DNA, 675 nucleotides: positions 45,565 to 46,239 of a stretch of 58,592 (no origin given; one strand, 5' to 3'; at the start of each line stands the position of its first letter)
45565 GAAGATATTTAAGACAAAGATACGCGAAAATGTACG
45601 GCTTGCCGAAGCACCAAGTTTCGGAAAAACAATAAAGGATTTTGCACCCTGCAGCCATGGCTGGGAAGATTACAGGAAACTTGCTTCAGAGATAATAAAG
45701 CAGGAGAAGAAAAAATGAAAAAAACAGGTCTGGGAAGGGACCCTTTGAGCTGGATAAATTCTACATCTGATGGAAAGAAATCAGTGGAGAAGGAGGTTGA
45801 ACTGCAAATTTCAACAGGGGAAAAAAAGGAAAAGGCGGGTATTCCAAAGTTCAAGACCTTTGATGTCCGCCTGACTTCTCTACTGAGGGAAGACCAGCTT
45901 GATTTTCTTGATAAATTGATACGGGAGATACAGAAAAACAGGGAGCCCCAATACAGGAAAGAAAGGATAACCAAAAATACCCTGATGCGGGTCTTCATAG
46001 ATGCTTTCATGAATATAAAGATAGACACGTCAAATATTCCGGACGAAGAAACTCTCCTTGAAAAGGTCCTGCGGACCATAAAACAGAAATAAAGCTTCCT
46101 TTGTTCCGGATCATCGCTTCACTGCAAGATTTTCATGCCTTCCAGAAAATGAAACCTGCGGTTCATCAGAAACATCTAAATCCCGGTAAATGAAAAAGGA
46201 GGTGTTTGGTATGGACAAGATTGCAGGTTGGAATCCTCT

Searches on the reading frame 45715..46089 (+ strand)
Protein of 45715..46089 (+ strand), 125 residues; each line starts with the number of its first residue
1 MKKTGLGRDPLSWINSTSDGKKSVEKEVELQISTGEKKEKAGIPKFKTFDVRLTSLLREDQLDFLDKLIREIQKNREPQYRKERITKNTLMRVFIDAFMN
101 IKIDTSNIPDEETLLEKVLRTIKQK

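Call 8: search_protein_families(library=pfam, proteins=[window:45715-46089:+], max_evalue=0.01)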
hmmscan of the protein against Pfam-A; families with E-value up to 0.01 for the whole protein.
window:45715-46089:+ (125 aa): 0 families

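Call 52: find_homologous_proteins(query=window:45715-46089:+, max_evalue=0.001)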
Query window:45715-46089:+ (125 aa): 94 proteins with E <= 0.001 among 118 candidates.
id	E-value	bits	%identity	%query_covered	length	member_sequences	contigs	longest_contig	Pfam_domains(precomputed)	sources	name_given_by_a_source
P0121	3.1e-72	258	100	100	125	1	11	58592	-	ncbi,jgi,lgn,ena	-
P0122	1.1e-51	192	78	94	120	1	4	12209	-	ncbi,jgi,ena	-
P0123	2.7e-51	190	79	94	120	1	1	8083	-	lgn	-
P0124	4.1e-51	190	77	94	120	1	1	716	-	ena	-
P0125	7.5e-51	189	80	94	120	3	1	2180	-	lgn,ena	-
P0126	1.9e-50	187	73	98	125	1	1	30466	-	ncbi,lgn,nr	ncbi:MAG: hypothetical protein JW957_00240 [Candidatus Omnitrophica bacterium]|nr:hypothetical prote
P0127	2.8e-50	187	75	98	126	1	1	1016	-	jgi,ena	-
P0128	3.2e-50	187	74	98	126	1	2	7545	-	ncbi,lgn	-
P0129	2.9e-49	184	74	94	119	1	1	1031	-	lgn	-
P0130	5.1e-49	183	73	98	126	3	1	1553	-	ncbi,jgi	-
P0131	5.6e-49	183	76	94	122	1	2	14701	-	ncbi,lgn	-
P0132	3.3e-48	180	73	98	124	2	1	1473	-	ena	-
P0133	5.8e-48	179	73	98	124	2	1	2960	-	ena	-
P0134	7.6e-48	179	74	98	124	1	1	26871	-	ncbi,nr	ncbi:MAG: hypothetical protein NC905_02050 [Candidatus Omnitrophica bacterium]|nr:hypothetical prote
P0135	1.1e-47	179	73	98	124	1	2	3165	-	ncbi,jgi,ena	-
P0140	4.0e-47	177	73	98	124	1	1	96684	-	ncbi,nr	ncbi:MAG: hypothetical protein N3D17_02560 [bacterium]|nr:hypothetical protein [bacterium]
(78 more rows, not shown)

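Call 55: find_related_loci(query=A1, collection=genome_contigs, flank=2500)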
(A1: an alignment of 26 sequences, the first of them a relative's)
Query A1 (125 aa) in genome_contigs; peptide patterns used: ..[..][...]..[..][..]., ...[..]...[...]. (x = any residue, [..] = any of these).
72 stretches matched a pattern; 42 encode a relative of the query (tblastn E <= 1e-3); 42 distinct loci.
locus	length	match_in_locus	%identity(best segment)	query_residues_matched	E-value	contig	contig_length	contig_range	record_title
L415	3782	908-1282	73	1-123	4e-58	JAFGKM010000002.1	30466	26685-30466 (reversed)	MAG: Candidatus Omnitrophota bacterium isolate Zod_Metabat.338 k87_35111, whole genome shotgun sequence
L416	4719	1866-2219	78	1-118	5e-58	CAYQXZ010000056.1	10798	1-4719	MAG TPA_asm: uncultured bacterium isolate SRP098346_co1_419 genome assembly, contig: NODE_7694_length_10798_cov_11.39663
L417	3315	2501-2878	74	1-123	4e-57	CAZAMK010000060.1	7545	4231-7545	MAG TPA_asm: uncultured bacterium isolate binchicken_co66_14 genome assembly, contig: NODE_14170_length_7545_cov_4.38798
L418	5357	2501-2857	80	1-118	4e-56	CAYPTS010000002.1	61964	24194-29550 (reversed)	MAG TPA_asm: uncultured bacterium isolate binchicken_co27_220 genome assembly, contig: NODE_789_length_61964_cov_53.8142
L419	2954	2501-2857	76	1-118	2e-55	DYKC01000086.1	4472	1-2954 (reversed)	MAG TPA_asm: Vermiphilus sp. isolate SulCav_AS07-7_3_42_20 SulCav_AS07_7_16927_length_4472_cov_11_262848, whole genome s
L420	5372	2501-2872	74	1-123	9e-55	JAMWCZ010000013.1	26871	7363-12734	MAG: Candidatus Omnitrophota bacterium isolate QZM4_2.bins.330.Tibet NODE_6070_length_26871_cov_1.619503, whole genome s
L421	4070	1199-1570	74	1-123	2e-53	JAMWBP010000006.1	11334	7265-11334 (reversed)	MAG: Candidatus Omnitrophota bacterium isolate DG_1_4.bins.104.Tibet NODE_6858_length_11334_cov_0.766664, whole genome s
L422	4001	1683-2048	70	1-121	8e-52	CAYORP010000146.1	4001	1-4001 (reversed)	MAG TPA_asm: uncultured bacterium isolate SRP067234_co1_253 genome assembly, contig: k99_404409, whole genome shotgun se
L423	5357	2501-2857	67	1-118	1e-48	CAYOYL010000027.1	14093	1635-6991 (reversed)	MAG TPA_asm: uncultured bacterium isolate SRP067234_co1_231 genome assembly, contig: k99_288730, whole genome shotgun se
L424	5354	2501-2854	71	1-119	3e-48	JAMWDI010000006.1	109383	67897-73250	MAG: Candidatus Omnitrophota bacterium isolate SRBZ-1.bins.85.201808 NODE_91_length_109383_cov_59.371458, whole genome s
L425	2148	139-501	69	1-118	2e-48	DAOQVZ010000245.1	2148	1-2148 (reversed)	MAG TPA_asm: bacterium isolate AMR_MDS_1075 NODE_64624_length_2148_cov_4.991400, whole genome shotgun sequence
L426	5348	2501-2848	66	1-122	7e-47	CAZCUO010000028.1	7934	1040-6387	MAG TPA_asm: uncultured bacterium isolate binchicken_co25_128 genome assembly, contig: k141_75466, whole genome shotgun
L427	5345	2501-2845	68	1-118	6e-46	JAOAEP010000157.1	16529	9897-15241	MAG: bacterium isolate SKW262 k141_490681, whole genome shotgun sequence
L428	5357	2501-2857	65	1-118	5e-45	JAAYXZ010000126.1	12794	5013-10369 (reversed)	MAG: Elusimicrobia bacterium isolate AS06rmzACSIP_197 522296_AS06, whole genome shotgun sequence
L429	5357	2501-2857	65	1-122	1e-44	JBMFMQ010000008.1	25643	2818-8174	MAG: Candidatus Ratteibacteria bacterium isolate KM4337-25 NODE_8_length_25643_cov_4.392670, whole genome shotgun sequen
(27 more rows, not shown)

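Call 57: predict_structure(alignment_id=A1)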
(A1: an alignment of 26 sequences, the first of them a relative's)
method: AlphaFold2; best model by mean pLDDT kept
length: 125 residues; sequences in the alignment: 26
mean_pLDDT: 68.8   pTM: 0.47
mean pLDDT of the five models: 68.8, 67.9, 67.3, 65.4, 63.0
residues with pLDDT >= 90: 14; 70-90: 56; 50-70: 22; < 50: 33
segments of 3 or more residues with pLDDT < 50: 19-40, 46-50
pLDDT, mean of each block of 10 residues (from residue 1): 52 52 37 38 47 76 92 89 84 84 84 87 76
secondary structure, 60 per line:
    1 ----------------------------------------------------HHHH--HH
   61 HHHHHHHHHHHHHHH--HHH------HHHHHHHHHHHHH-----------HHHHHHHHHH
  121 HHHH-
elements in order: H53-56 H59-75 H87-99 H111-124

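Call 60: search_solved_structures(query=A1, max_evalue=10, show_alignments=2)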
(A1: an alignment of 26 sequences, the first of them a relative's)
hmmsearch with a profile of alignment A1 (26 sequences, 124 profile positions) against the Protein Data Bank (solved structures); distinct sequences matched with E-value up to 10: 2.
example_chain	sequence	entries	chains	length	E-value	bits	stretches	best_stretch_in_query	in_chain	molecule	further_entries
1cnt_1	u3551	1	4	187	0.98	12.6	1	33-64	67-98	CILIARY NEUROTROPHIC FACTOR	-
8d74_D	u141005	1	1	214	1.1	12.4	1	33-64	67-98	Ciliary neurotrophic factor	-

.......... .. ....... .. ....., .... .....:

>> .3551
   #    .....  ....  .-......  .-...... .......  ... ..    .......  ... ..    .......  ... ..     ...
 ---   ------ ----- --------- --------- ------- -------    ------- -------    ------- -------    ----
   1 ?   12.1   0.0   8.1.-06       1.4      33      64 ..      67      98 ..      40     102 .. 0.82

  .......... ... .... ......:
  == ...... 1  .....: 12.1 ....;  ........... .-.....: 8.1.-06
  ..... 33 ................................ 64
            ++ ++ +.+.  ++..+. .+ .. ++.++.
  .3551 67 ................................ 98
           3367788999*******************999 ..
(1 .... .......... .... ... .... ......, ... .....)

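Call 61: search_protein_families(library=pfam, alignment_id=A1, max_evalue=10)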
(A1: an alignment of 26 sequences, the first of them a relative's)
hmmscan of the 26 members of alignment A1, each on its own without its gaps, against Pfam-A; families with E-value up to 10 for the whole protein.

A. member 1, P0121 (125 aa): 0 families

B. families by the number of members that match (of 26 scanned): 19 families
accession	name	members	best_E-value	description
PF15228.11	DAP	9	0.021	Death-associated protein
PF05916.17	Sld5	9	0.037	GINS complex protein helical bundle domain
PF18263.7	MCM6_C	7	0.015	MCM6 C-terminal winged-helix domain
PF11266.14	Ald_deCOase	2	0.015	Long-chain fatty aldehyde decarbonylase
PF09846.14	OapB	2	0.077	Origin-associated protein OapB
PF04961.17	FTCD_C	2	0.98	Formiminotransferase-cyclodeaminase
PF06589.16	CRA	1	0.0067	Circumsporozoite-related antigen (CRA)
PF05029.18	TIMELESS_C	1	0.012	Timeless PAB domain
PF08878.16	HamA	1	0.025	HamA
PF01335.27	DED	1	0.027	Death effector domain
PF12161.14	HsdM_N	1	0.035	HsdM N-terminal domain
PF25061.1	RRM_fung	1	0.05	Fungal RNA-binding domain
PF18601.6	EZH2_N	1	0.061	EZH2 N-terminal domain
PF02382.20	RTX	1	0.082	N-terminal domain in RTX protein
PF17455.7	LtuB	1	0.11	Late transcription unit B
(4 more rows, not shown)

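Call 62: fold_search(model_id=the predicted structure, library=pdb)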
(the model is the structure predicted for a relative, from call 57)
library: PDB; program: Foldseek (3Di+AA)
matches with E <= 10: 12; with E <= 0.001: 0
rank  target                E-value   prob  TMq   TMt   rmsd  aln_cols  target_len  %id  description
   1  6sg9_CN               3.8e+00  0.06  0.14  0.12  10.4        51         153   16  Head domain of the mt-SSU assemblosome from Trypanosoma brucei (released 2019-09-18)
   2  9u6e_B                4.1e+00  0.05  0.20  0.24   8.9        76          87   13  FADD-DED filaments coordinate complex IIa assembly during TNF-induced apoptosis (released 2025-08-20)
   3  5lc5_p                5.0e+00  0.06  0.19  0.15   8.1        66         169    8  Structure of mammalian respiratory Complex I, class2 (released 2016-09-07)
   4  9hny_CN               5.7e+00  0.04  0.14  0.12  10.6        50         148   16  Mitoribosomal small subunit in complex with Mettl15 and Mettl17 (released 2025-03-26)
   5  8ib4_p                6.1e+00  0.07  0.20  0.16   7.8        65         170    9  Respiratory complex CI:CIII2, type IA, Wild type mouse under cold temperature (released 2024-09-18)
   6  3j9w_AT               6.1e+00  0.06  0.18  0.25  11.6        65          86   18  Cryo-EM structure of the Bacillus subtilis MifM-stalled ribosome complex (released 2015-04-29)
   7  5veu_K                7.0e+00  0.05  0.16  0.05   8.7        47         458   28  Human Cytochrome P450 3A5 (CYP3A5) (released 2017-11-15)
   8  8yd7_L                8.5e+00  0.03  0.18  0.23   8.5        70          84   13  Structure of FADD/Caspase-8/cFLIP death effector domain assembly (released 2024-05-15)
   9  4oa8_B                8.5e+00  0.03  0.17  0.12   6.4        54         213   15  X-ray crystal structure of O-methyltransferase from Anaplasma phagocytophilum in apo form (released 2014-01-15)
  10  6zr2_p                9.1e+00  0.06  0.20  0.16   7.8        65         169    9  Cryo-EM structure of respiratory complex I in the active state from Mus musculus at 3.1 A (released 2020-10-21)
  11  6ext                  9.1e+00  0.03  0.22  0.25  11.2        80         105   14  Crystal structure of the DNA binding domain of fission yeast Sap1 (released 2018-11-28)
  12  8rhn_B                9.7e+00  0.02  0.18  0.13  10.0        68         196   19  Structure of the 55LCC ATPase complex (released 2024-03-27)

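Call 64: search_protein_families(library=phrogs, alignment_id=A1, max_evalue=1)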
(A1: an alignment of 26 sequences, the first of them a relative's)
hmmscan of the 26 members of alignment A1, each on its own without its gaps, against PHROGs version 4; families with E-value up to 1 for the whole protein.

A. member 1, P0121 (125 aa): 1 family
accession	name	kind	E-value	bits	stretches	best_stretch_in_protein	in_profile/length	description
phrog_6833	-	unknown function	0.014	16.5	1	15-71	21-75/81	-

B. families by the number of members that match (of 26 scanned): 13 families
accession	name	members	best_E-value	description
phrog_6833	-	9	0.014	-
phrog_7649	-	6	0.008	-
phrog_31314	-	3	0.22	-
phrog_35445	-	2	0.0098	-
phrog_344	-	2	0.012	tail assembly chaperone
phrog_17074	-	2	0.05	-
phrog_12597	-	2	0.15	-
phrog_19894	-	1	0.06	-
phrog_13105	-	1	0.079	-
phrog_10283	-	1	0.24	-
phrog_22697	-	1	0.36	membrane protein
phrog_21587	-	1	0.45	-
phrog_95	-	1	0.98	integrase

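Call 65: search_protein_families(library=ncbifam, alignment_id=A1, max_evalue=1)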
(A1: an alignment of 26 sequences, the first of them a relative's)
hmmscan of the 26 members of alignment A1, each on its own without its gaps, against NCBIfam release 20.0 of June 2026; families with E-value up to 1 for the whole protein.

A. member 1, P0121 (125 aa): 1 family
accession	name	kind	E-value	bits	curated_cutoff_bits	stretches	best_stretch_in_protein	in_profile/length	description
NF005597.0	PRK07329.1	equivalog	0.037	13.6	303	1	24-120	71-174/257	hypothetical protein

B. families by the number of members that match (of 26 scanned): 10 families
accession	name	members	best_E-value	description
NF047597.1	LIMLP_12425_fam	7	0.0035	LIMLP_12425 family protein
NF005597.0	PRK07329.1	4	0.021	hypothetical protein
TIGR04059.1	Ald_deCOase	3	0.014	aldehyde oxygenase (deformylating)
TIGR00197.1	yjeF_nterm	2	0.028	NAD(P)H-hydrate epimerase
NF009981.0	PRK13447.1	1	0.0045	F0F1 ATP synthase subunit epsilon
NF047447.1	Lepto_OmpL37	1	0.05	adhesin OmpL37 family surface protein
NF004474.0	PRK05808.1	1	0.1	3-hydroxybutyryl-CoA dehydrogenase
NF006812.0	PRK09334.1-2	1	0.2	30S ribosomal protein S25e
NF002509.0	PRK01903.1-4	1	0.2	ribonuclease P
NF040979.1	Ve_Ilp_Nterm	1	0.21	inverse autotransporter adhesin Ilp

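Call 71: search_protein_representatives(alignment_id=A1)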
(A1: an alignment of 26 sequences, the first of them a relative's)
Query: 26 sequences, 124 profile positions. Proteins with E-value up to 0.001 (for the whole library): 310; up to 1e-10: 70; up to 1e-30: 6. The best 150 are listed.
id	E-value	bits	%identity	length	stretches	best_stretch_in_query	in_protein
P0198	2.5e-49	182.5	-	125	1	1-124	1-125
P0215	1.3e-33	131.7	-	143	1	2-121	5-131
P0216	3.0e-32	127.3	-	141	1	2-122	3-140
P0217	4.2e-32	126.9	-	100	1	35-123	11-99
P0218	4.1e-31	123.7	-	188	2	35-123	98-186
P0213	4.9e-31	123.4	-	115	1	1-81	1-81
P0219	5.5e-30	120.0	-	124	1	2-122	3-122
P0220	9.0e-30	119.3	-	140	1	2-122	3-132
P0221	1.3e-28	115.6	-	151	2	23-119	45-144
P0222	3.6e-28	114.2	-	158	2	24-121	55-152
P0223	4.0e-28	114.0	-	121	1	19-122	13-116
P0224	2.2e-27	111.6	-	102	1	6-101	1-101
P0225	4.6e-27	110.6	-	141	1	2-123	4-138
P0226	3.6e-26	107.7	-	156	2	40-122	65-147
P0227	6.2e-26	106.9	-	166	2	29-122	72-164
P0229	9.0e-26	106.4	-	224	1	36-123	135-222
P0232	2.3e-24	101.9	-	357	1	32-123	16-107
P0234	9.5e-24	99.9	-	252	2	37-120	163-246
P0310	1.8e-08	50.6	-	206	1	24-123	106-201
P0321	5.5e-08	49.0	-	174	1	53-123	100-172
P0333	2.2e-07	47.0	-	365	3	33-107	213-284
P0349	6.5e-07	45.5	-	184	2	54-98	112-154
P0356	1.4e-06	44.4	-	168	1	30-107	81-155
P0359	2.4e-06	43.7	-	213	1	36-112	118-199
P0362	2.6e-06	43.6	-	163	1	2-123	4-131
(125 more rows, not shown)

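Call 72: search_protein_families(library=pfam, proteins=[P0232, P0333, P0229, P0234, P0310, P0349, P0356, P0359, P0362, P0321], max_evalue=0.1)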
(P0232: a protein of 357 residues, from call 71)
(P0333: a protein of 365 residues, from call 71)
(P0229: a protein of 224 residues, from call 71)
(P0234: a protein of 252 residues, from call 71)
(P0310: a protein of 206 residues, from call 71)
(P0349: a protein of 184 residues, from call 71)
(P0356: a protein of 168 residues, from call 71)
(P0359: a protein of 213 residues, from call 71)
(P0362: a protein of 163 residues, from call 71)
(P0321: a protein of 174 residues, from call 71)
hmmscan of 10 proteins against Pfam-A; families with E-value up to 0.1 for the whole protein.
P0232 (357 aa): 0 families

P0333 (365 aa): 3 families
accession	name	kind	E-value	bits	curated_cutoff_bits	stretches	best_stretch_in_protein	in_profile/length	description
PF04383.19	KilA-N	-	7.1e-20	71.3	23.8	1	11-106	7-105/107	KilA-N domain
PF09531.15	Ndc1_Nup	-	0.025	13.7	29.8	1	177-318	334-460/607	Nucleoporin protein Ndc1-Nup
PF16088.10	BORCS7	-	0.088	13.5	27.3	0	314-333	65-84/103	BLOC-1-related complex sub-unit 7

P0229 (224 aa): 0 families

P0234 (252 aa): 1 family
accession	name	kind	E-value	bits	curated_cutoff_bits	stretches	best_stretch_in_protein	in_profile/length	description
PF05872.18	HerA_C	-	0.05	12.7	22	1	154-204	241-291/502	Helicase HerA-like C-terminal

P0310 (206 aa): 4 families
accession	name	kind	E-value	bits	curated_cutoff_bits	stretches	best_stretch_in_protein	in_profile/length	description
PF00338.27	Ribosomal_S10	-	0.014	16.1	21.2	0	98-154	31-91/98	Ribosomal protein S10p/S20e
PF07082.17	DUF1350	-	0.033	13.9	27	1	107-156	141-189/250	Protein of unknown function (DUF1350)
PF19824.4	Tlp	-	0.048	14.4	25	0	2-49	14-63/70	Small, acid-soluble spore protein Tlp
PF00570.28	HRDC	-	0.063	13.7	23.8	0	145-177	8-40/68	HRDC domain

P0349 (184 aa): 2 families
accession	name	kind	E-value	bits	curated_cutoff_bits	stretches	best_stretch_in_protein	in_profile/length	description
PF17937.6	TetR_C_28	-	0.005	17.6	26.4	0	41-88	40-86/96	Tetracyclin repressor-like, C-terminal domain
PF18274.6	V_ATPase_prox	-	0.07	13.6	27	0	68-87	34-51/52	Vacuolar ATPase Subunit I N-terminal proximal lobe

P0356 (168 aa): 3 families
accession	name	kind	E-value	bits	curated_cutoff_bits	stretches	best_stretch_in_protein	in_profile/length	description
PF02389.20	Cornifin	-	0.007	17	34.8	1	31-86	22-77/135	Cornifin (SPRR) family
PF22178.3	Gp5_trimer_C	-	0.0084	16.7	30.9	1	35-93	45-103/112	Bacteriophage T4 gp5 C-terminal trimerisation domain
PF21785.3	Bflower_2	-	0.061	13.6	38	0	35-80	16-62/112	5-fold beta-flower protein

P0359 (213 aa): 3 families
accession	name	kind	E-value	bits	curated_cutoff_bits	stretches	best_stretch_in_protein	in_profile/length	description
PF01402.27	RHH_1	-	0.065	13.7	20.5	0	134-160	2-28/39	Ribbon-helix-helix protein, copG family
PF25056.1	DUF7793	-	0.077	13.5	26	0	132-207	37-111/113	Domain of unknown function (DUF7793)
PF19812.4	DUF6295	-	0.08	13.6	25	0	99-153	23-77/87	Family of unknown function (DUF6295)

P0362 (163 aa): 1 family
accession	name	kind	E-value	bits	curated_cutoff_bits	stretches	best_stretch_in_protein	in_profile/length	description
PF04761.17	Phage_Treg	-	0.087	13.4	25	0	20-42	34-55/61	Lactococcus bacteriophage putative transcription regulator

P0321 (174 aa): 0 families

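Call 74: search_solved_structures(query=A2, max_evalue=10, show_alignments=3)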
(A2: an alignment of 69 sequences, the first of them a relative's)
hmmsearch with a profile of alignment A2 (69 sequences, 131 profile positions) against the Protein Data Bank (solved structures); distinct sequences matched with E-value up to 10: 4.
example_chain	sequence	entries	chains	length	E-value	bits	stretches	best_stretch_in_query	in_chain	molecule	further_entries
7uek_A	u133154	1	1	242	0.96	12.9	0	107-128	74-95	OT3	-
9kbs_A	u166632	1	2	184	1.3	12.5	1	36-76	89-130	Lysozyme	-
5mru_A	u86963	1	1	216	1.5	12.3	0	92-108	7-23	Tetracycline Repressor, class A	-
4ky3_A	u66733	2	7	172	2.7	11.4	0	51-79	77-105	designed protein OR327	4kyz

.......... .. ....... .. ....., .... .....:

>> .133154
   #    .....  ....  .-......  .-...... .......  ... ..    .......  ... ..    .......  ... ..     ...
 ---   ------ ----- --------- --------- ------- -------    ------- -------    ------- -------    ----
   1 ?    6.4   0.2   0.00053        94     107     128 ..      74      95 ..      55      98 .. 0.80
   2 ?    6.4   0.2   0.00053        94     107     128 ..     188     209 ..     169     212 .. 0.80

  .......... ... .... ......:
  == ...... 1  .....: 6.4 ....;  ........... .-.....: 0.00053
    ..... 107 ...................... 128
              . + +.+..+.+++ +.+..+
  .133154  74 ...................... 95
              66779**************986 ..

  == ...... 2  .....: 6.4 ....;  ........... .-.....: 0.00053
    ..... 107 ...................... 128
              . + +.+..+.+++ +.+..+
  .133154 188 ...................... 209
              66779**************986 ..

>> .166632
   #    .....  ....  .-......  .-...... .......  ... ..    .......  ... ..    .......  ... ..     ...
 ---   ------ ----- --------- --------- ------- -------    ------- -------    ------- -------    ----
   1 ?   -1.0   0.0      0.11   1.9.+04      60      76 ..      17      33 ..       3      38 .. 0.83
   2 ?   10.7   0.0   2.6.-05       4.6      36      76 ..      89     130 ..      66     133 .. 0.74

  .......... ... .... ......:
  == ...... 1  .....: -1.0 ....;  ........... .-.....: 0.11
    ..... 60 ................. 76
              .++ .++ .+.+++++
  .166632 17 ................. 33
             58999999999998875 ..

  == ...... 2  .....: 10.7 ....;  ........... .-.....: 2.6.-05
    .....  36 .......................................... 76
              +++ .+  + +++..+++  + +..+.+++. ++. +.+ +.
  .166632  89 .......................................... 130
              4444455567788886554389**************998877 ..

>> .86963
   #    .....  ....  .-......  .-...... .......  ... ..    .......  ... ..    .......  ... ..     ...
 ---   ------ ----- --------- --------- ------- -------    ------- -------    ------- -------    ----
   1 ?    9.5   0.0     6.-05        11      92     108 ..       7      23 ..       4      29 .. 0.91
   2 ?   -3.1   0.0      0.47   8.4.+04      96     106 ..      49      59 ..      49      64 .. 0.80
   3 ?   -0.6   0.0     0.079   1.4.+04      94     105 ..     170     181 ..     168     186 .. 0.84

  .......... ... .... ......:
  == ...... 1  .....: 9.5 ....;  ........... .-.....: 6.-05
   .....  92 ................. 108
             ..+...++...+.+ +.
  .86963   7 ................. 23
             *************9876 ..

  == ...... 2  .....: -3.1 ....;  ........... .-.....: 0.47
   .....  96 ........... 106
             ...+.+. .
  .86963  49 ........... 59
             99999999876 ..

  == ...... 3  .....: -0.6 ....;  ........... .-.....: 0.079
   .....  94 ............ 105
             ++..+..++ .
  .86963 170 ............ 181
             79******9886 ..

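Call 77: find_encoding_contigs(protein=P0216, flank=6000, max_places=3)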
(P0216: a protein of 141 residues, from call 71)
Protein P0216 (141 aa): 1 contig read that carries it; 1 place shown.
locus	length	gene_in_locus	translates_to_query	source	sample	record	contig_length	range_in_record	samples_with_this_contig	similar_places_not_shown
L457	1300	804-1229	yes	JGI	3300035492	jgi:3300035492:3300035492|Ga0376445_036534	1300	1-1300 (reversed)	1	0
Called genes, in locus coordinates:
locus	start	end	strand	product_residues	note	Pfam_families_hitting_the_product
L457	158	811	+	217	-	PF01656:CbiA, PF06564:CBP_BcsQ (weak), PF13614:AAA_31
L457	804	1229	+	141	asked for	-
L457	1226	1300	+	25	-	?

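Call 90: search_dna_similar(query=P0121, collection=plasmids, mode=protein, max_evalue=0.01, max_rows=10)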
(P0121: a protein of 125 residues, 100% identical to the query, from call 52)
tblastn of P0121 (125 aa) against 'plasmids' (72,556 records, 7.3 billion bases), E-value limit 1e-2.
Records with a match: 24; places in all: 24; records where one place covers at least 80% of the query: 1.
Best place of each record, by identity: <60% 24.
By first word of the organism name: Thermus 21; Prosthecochloris 1; Geminocystis 1; Arthrobacter 1.
By predicted mobility (MOB-suite, as given by PLSDB): non-mobilizable 22; conjugative 2.
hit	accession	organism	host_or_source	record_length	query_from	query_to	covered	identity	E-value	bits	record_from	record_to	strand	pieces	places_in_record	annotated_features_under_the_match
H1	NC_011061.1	Prosthecochloris aestuarii DSM 271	-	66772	5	118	91%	33.9%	7e-5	48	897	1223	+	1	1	hypothetical protein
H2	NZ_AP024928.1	Thermus thermophilus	-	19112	33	115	66%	39.8%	2e-4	47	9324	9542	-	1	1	ATPase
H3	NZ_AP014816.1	Geminocystis sp. NIES-3708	-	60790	24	99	61%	43.4%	1e-4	47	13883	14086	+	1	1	hypothetical protein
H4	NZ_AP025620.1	Thermus thermophilus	-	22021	25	99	60%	38.7%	3e-3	43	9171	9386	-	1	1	ATPase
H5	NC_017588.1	Thermus thermophilus JL-18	-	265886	44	99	45%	51.8%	1e-4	47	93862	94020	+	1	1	none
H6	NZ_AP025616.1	Thermus thermophilus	-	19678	35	101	54%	41.8%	5e-4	45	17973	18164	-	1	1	ATPase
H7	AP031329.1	Thermus thermophilus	-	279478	33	99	54%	41.8%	9e-3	42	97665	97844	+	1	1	hypothetical protein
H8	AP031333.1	Thermus thermophilus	-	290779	33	99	54%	41.8%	9e-3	42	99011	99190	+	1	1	hypothetical protein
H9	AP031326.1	Thermus thermophilus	-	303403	33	99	54%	41.8%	9e-3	42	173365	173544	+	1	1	hypothetical protein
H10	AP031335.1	Thermus thermophilus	-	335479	33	99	54%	41.8%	9e-3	42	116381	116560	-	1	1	hypothetical protein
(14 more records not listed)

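Call 92: get_annotated_region(hit=H1, flank=2500)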
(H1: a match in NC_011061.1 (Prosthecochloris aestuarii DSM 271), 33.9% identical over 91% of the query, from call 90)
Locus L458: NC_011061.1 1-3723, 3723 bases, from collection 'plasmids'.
description: Prosthecochloris aestuarii DSM 271 plasmid pPAES01, complete sequence
organism: Prosthecochloris aestuarii DSM 271 (NCBI taxid 290512)
taxonomy: Bacteria; Chlorobiota; Chlorobiia; Chlorobiales; Chlorobiaceae; Prosthecochloris; Prosthecochloris aestuarii; Prosthecochloris aestuarii DSM 271
host: -; source: -; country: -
typing (MOB-suite, as given by PLSDB): conjugative; replicon rep_cluster_1616; relaxase MOBP; mating-pair formation MPF_T
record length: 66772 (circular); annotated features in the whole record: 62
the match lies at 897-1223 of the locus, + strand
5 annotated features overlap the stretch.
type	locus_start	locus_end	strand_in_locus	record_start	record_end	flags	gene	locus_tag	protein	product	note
CDS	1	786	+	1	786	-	-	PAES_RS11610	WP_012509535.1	ParA family protein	-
CDS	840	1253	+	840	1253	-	-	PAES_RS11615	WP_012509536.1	hypothetical protein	-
CDS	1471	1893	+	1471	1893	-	-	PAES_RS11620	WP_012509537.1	hypothetical protein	-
CDS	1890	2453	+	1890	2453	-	lepB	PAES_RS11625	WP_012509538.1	signal peptidase I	GO:0009306 - protein secretion [Evidence IEA]; GO:0006465 - signal peptide processing [Evidence IEA]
CDS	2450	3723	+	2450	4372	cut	-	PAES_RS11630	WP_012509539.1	DUF3363 domain-containing protein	-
